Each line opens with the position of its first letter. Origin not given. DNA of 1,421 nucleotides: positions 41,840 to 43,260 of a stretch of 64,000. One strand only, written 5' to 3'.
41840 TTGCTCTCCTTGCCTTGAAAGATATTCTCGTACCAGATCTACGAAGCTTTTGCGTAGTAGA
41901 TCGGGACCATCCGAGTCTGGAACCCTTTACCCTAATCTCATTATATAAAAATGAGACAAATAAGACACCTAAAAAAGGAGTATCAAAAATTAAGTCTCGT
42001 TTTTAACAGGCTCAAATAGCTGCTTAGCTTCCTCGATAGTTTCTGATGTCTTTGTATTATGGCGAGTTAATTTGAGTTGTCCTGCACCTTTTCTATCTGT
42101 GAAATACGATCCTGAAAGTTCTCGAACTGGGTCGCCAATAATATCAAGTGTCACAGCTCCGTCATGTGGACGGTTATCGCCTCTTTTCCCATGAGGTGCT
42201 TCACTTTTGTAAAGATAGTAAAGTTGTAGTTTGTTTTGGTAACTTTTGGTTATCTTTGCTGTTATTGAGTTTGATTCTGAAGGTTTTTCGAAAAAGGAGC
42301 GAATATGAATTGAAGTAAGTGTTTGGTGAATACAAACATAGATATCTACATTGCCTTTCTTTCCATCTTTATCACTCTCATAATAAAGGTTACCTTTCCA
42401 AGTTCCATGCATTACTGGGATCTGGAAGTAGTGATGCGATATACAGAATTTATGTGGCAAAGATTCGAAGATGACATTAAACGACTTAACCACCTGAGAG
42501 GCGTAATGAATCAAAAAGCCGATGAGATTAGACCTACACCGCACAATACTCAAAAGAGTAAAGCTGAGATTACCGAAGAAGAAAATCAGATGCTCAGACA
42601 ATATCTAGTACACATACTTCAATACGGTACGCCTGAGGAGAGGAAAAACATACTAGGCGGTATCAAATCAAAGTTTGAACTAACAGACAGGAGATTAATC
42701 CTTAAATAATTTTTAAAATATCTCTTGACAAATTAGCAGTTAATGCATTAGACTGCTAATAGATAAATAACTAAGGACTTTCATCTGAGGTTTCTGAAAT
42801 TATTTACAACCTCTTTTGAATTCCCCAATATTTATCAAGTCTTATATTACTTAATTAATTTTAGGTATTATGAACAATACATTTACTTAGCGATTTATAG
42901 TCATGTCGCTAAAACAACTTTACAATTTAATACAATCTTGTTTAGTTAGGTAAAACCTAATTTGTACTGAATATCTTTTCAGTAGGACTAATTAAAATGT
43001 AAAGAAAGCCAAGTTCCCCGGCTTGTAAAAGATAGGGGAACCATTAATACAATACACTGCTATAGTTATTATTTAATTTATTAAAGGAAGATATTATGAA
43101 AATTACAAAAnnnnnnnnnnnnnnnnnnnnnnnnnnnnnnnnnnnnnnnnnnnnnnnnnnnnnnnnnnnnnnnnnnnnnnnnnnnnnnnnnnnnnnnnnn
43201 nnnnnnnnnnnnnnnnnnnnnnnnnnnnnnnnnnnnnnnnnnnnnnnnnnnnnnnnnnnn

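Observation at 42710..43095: Long hsp20 leader carrying a CIRCE-variant palindrome and a promoter-like hexamer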

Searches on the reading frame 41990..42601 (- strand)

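Call 12: search_protein_families(library=pfam, proteins=[window:41990-42601:-], max_evalue=0.01)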
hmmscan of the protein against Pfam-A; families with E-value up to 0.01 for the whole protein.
window:41990-42601:- (203 aa): 1 family
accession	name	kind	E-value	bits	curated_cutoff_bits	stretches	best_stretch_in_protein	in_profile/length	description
PF18153.7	Cap15_CD_rec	-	7.2e-18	65.5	31.2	1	60-180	2-122/122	Cap15, cyclic dinucleotide receptor domain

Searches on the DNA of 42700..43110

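Call 49: search_rna_families(source=window, start=42700, end=43110, threshold=evalue, max_evalue=10, show_alignments=2)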
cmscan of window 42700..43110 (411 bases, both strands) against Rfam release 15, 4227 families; matches with E-value up to 10: 2.
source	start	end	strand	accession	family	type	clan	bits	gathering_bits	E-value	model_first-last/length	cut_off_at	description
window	42880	42929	+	RF04355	Plastid-atpF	Intron;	-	18.1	52.5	9.4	1-53/53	no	Plastid-atpF group II-D1 intron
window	42755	42821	+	RF00273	SNORD59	Gene; snRNA; snoRNA; CD-box;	CL00065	16.2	45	2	1-73/73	no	Small nucleolar RNA SNORD59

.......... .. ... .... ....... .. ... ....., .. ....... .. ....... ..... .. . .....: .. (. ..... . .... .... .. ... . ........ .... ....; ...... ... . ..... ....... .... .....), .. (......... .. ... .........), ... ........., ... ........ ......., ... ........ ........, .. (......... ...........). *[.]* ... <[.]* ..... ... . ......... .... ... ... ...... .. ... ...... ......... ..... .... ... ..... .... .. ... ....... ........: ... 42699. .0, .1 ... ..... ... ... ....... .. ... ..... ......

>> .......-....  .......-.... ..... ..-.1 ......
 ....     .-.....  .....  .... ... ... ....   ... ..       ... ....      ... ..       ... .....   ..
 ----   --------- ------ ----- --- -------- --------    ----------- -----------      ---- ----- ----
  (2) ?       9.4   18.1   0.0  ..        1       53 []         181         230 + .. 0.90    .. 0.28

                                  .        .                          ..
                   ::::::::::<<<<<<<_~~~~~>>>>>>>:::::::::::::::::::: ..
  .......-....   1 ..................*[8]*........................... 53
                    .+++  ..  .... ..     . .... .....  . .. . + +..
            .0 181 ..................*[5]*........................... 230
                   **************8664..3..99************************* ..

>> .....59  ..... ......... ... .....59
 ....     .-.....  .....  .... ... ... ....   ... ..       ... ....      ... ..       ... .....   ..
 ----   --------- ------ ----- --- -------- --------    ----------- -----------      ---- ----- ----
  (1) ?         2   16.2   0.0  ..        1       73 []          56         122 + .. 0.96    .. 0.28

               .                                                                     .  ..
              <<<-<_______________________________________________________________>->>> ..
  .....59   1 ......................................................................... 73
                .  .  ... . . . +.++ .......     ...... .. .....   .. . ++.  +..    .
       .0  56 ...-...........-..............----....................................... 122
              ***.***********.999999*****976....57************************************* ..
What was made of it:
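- On Any Rfam family (leader RNA): In 42700-43110 the best hits have E of 2 and 9.4 and lie far below gathering (call 49).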
